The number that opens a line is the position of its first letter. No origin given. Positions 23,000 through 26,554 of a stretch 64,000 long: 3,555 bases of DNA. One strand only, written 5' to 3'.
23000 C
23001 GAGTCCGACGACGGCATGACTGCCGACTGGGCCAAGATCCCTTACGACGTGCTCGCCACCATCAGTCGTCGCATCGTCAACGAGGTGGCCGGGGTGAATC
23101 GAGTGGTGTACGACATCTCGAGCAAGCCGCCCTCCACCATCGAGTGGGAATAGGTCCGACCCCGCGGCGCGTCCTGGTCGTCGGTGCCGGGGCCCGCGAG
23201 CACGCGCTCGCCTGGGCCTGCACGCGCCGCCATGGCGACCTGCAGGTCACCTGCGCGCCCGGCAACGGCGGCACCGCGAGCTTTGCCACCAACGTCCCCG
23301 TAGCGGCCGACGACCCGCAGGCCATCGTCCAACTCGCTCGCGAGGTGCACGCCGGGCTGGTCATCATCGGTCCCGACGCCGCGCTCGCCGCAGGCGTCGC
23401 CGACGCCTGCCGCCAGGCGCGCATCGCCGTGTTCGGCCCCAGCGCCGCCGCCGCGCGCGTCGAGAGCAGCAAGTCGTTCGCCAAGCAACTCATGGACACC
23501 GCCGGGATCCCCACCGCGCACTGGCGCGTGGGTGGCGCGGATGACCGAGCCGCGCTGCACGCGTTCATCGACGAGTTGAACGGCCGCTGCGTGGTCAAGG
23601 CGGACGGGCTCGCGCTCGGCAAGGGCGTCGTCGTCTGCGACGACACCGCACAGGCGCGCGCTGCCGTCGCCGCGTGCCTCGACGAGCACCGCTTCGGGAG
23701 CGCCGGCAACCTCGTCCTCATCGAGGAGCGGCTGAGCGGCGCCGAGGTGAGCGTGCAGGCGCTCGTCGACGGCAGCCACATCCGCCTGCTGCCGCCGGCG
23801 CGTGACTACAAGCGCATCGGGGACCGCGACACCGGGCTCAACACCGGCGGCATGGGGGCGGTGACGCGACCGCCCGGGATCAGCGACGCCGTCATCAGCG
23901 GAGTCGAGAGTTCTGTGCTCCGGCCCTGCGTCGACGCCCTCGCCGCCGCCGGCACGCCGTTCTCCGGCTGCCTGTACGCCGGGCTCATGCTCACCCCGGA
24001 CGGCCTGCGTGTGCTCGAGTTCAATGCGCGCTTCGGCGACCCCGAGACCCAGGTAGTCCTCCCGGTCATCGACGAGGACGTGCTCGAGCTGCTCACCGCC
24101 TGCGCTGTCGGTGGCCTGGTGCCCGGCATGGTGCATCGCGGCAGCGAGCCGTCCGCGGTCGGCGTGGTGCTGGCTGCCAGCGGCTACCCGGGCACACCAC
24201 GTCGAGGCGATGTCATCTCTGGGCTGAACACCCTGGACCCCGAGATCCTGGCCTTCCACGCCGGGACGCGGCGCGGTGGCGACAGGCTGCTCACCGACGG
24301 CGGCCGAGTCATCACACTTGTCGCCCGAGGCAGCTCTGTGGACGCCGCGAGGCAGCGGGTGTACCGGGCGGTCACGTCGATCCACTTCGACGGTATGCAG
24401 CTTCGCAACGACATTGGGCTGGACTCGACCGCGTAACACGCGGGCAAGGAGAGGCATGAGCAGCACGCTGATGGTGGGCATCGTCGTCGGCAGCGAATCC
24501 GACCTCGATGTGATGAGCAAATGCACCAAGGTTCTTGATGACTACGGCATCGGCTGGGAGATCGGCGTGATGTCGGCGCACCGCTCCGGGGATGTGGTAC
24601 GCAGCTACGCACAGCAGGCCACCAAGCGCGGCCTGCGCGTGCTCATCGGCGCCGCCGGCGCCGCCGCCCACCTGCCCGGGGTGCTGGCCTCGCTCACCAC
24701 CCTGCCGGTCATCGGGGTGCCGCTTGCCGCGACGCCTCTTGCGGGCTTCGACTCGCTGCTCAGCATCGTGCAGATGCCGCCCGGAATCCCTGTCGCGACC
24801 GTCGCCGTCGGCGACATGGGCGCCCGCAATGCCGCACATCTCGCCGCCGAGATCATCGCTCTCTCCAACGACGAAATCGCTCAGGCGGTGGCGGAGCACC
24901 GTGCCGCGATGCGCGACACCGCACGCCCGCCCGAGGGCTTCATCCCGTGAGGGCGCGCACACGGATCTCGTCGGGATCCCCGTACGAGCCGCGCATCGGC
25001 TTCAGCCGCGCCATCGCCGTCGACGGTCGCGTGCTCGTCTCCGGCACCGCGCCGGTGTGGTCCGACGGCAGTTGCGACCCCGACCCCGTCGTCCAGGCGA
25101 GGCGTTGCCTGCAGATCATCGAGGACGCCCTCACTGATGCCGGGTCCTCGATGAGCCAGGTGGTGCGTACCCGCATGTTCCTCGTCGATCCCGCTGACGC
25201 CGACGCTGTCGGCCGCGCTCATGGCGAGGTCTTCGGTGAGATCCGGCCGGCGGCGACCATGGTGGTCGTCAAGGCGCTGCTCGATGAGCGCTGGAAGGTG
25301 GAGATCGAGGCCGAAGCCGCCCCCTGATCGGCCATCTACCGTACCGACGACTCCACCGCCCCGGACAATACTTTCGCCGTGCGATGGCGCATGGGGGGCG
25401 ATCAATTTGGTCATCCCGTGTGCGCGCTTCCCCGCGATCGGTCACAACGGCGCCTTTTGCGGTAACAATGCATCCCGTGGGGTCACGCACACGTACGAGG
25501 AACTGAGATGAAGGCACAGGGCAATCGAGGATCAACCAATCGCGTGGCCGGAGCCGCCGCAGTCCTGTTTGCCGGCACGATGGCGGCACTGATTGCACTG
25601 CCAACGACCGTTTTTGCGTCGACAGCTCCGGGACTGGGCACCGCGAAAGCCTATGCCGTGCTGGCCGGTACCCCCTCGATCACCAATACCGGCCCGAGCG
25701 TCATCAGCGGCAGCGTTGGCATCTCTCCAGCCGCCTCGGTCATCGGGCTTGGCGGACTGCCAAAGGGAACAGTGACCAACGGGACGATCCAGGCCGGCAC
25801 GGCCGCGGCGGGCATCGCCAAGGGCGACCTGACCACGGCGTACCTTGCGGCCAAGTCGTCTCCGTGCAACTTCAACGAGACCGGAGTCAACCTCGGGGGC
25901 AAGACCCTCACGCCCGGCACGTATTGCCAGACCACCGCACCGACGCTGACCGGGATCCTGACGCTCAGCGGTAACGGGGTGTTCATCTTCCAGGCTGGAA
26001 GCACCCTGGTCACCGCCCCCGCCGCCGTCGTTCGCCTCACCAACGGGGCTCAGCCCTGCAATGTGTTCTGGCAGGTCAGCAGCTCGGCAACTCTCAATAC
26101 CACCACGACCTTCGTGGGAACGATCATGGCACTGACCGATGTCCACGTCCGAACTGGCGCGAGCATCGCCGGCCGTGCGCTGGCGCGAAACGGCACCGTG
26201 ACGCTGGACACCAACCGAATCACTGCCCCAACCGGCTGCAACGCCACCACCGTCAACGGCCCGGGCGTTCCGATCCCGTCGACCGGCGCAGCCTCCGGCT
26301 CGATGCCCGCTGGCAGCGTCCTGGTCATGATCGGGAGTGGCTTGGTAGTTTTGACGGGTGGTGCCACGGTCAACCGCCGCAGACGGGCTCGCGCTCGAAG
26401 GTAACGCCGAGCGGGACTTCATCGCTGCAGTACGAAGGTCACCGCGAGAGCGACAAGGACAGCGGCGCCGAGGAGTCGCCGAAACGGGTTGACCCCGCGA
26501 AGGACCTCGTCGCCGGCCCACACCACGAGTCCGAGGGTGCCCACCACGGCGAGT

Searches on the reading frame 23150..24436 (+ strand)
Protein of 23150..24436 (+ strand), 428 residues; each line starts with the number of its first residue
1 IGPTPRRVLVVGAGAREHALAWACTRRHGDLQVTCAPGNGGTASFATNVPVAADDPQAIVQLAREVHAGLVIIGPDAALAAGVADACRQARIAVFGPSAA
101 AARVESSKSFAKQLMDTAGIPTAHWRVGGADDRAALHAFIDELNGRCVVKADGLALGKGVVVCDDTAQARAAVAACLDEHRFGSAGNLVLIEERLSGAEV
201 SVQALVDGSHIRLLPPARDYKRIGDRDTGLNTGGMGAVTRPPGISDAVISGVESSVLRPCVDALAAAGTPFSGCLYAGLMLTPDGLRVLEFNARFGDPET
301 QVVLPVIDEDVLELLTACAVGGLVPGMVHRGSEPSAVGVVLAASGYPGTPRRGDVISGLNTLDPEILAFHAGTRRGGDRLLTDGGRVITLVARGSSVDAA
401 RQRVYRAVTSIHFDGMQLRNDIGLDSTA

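Call 88: search_protein_families(library=pfam, proteins=[window:23150-24436:+], max_evalue=0.001)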
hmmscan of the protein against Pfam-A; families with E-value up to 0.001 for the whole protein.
window:23150-24436:+ (428 aa): 4 families
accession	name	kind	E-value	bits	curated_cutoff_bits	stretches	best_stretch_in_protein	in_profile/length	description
PF01071.24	GARS_A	-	9.3e-67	225.1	27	1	106-300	1-194/194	Phosphoribosylglycinamide synthetase, ATP-grasp (A) domain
PF02844.21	GARS_N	-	3.4e-31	108.4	29.5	1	7-105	2-100/100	Phosphoribosylglycinamide synthetase, N domain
PF02843.22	GARS_C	-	7.4e-28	97.2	34.8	1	336-424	1-91/92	Phosphoribosylglycinamide synthetase, C domain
PF02222.28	ATP-grasp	-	7.2e-05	23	27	1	114-195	2-76/179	ATP-grasp domain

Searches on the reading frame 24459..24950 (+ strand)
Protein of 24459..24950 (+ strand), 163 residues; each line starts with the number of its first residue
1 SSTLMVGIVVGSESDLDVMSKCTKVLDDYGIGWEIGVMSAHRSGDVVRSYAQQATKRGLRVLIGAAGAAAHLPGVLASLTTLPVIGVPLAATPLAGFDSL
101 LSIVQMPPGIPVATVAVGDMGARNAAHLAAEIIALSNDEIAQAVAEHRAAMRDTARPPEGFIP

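Call 88: search_protein_families(library=pfam, proteins=[window:24459-24950:+], max_evalue=0.001)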
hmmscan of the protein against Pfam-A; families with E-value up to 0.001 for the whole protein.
window:24459-24950:+ (163 aa): 1 family
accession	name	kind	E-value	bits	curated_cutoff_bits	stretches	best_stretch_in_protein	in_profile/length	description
PF00731.26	AIRC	-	4.9e-56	188.8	30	1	6-153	2-147/148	AIR carboxylase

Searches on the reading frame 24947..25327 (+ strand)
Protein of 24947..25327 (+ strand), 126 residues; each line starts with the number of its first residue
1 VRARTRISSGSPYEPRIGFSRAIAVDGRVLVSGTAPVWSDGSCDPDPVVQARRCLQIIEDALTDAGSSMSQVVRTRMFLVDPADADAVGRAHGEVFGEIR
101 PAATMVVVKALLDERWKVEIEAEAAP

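Call 63: search_protein_families(library=pfam, proteins=[window:24947-25327:+], max_evalue=0.1)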
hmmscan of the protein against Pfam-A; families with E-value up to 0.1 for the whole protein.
window:24947-25327:+ (126 aa): 1 family
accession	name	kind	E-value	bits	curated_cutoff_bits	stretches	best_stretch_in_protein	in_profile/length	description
PF01042.26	Ribonuc_L-PSP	-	4.4e-22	78.8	27.3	1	15-125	7-120/121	Endoribonuclease L-PSP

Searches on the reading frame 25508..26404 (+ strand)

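Call 63: search_protein_families(library=pfam, proteins=[window:25508-26404:+], max_evalue=0.1)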
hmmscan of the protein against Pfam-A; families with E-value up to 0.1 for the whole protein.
window:25508-26404:+ (298 aa): 1 family
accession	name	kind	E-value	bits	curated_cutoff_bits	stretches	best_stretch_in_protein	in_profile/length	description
PF11999.13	Ice_binding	-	2.9e-50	171.2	28.7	1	55-239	4-208/208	Ice-binding-like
